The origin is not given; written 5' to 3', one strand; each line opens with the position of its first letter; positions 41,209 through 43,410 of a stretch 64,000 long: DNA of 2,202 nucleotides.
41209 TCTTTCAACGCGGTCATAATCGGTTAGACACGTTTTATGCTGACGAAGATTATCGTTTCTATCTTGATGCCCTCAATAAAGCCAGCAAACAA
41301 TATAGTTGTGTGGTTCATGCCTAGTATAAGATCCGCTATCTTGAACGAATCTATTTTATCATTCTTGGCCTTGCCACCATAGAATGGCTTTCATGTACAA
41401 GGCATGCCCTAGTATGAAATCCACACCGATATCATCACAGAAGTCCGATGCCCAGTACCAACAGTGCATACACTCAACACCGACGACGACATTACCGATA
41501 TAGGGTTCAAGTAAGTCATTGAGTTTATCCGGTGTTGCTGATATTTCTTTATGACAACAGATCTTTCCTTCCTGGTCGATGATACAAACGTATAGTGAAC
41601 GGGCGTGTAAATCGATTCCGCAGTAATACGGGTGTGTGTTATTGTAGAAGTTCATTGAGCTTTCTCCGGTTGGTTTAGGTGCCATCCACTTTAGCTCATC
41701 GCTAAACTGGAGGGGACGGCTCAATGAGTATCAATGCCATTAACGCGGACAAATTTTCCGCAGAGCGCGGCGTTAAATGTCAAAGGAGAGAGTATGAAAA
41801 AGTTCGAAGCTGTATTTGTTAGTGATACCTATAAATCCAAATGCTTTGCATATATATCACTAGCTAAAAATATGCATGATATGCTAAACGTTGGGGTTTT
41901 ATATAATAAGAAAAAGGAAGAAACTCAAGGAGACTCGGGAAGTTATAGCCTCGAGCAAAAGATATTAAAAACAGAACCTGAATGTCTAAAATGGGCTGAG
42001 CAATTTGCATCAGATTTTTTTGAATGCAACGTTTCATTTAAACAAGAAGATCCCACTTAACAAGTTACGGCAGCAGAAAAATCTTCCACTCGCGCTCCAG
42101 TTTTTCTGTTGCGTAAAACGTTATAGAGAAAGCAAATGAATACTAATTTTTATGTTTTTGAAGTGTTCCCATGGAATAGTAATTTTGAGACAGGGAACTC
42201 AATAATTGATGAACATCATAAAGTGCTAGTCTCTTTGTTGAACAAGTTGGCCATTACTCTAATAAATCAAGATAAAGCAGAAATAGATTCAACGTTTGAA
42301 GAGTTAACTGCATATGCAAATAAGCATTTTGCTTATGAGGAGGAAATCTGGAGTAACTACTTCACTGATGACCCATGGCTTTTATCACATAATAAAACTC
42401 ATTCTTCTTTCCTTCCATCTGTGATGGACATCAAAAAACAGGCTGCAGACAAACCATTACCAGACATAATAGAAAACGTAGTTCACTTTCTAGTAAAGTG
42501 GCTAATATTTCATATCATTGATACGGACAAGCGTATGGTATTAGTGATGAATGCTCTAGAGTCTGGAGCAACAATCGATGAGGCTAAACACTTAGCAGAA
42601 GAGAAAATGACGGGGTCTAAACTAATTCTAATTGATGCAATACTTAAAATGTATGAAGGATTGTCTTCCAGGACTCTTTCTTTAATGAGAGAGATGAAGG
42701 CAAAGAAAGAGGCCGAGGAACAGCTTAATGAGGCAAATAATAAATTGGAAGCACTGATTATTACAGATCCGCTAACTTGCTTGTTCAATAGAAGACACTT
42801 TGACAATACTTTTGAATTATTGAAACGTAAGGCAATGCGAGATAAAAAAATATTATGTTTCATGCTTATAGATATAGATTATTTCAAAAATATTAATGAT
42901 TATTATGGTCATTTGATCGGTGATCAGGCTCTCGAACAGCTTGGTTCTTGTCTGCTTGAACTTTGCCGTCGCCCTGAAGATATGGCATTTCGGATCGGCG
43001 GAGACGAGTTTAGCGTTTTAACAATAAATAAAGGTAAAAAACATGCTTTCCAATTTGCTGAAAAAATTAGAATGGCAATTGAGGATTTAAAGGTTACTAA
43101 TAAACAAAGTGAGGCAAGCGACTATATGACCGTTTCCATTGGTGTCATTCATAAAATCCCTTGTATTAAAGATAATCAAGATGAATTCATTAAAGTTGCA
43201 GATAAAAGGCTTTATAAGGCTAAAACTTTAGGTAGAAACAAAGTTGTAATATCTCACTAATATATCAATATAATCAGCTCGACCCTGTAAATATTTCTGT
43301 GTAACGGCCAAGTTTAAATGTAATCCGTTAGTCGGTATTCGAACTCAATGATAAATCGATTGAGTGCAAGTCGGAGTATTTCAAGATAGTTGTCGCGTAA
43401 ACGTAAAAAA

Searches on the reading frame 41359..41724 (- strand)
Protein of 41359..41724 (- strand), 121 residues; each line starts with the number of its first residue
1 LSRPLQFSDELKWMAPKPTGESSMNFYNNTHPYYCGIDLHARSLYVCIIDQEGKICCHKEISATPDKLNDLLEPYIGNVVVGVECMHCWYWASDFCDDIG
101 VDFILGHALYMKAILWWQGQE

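Call 10: search_protein_families(library=ncbifam, proteins=[window:41359-41724:-], max_evalue=0.001)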
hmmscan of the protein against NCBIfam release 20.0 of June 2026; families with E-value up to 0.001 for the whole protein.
window:41359-41724:- (121 aa): 1 family
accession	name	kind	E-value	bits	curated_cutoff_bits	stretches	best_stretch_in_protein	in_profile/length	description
NF033542.1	transpos_IS110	equivalog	1.3e-09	37.6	140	1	34-113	1-84/343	IS110 family RNA-guided transposase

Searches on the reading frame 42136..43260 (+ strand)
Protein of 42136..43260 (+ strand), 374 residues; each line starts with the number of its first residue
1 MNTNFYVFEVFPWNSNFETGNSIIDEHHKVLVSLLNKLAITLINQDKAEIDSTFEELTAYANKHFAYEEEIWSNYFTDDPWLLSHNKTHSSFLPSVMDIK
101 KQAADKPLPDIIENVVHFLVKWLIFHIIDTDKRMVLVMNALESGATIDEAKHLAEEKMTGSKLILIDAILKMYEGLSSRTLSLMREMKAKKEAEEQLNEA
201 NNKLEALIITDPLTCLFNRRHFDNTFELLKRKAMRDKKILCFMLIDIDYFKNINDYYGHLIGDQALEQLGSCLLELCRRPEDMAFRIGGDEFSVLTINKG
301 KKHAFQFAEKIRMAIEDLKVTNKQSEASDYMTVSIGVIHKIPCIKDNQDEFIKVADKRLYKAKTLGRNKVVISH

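Call 44: search_protein_families(library=ncbifam, proteins=[window:42136-43260:+], max_evalue=1e-25)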
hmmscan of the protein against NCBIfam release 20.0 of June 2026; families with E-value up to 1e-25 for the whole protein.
window:42136-43260:+ (374 aa): 12 families
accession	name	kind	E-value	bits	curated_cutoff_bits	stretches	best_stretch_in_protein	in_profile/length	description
TIGR00254.1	GGDEF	domain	9.3e-45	152.3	37.4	1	204-372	1-166/168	diguanylate cyclase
NF007135.0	PRK09581.1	equivalog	1.2e-42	146.4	474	1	190-373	274-455/457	PleD family two-component system response regulator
NF038266.1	diguan_SiaD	equivalog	1.6e-36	126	290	1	194-370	80-252/252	biofilm regulation diguanylate cyclase SiaD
NF007380.0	PRK09894.1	equivalog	1.3e-35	123.3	256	1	205-372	126-286/296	diguanylate cyclase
NF007423.1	PRK09966.1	equivalog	5.7e-33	114.3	325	1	176-363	210-390/390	diguanylate cyclase DgcN/YfiN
NF041606.1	dguan_cyc_DgcA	equivalog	1.7e-32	112.7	370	1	203-373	173-339/340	diguanylate cyclase DgcA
NF047654.1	DiguCycDgcRLepto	equivalog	7.4e-31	107.1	500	1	200-371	125-294/295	diguanylate cyclase DgcR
NF051473.1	DigCycDgcsShew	equivalog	2.4e-28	99.4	400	1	206-370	133-288/291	diguanylate cyclase DgcS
NF007599.0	PRK10245.1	equivalog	1.6e-26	92.6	402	1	190-371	192-368/371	diguanylate cyclase AdrA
NF011955.1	PRK15426.1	equivalog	2.4e-26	92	408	1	204-373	394-561/564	cellulose biosynthesis regulator diguanylate cyclase DgcQ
NF047872.1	GGDEF_GdpS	equivalog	6.2e-26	91.4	400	1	210-372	189-349/355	GGDEF domain-containing protein GdpS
NF045675.1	PhdiestaseDibA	equivalog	6.7e-26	90.8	980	1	197-369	192-360/623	phosphodiesterase DibA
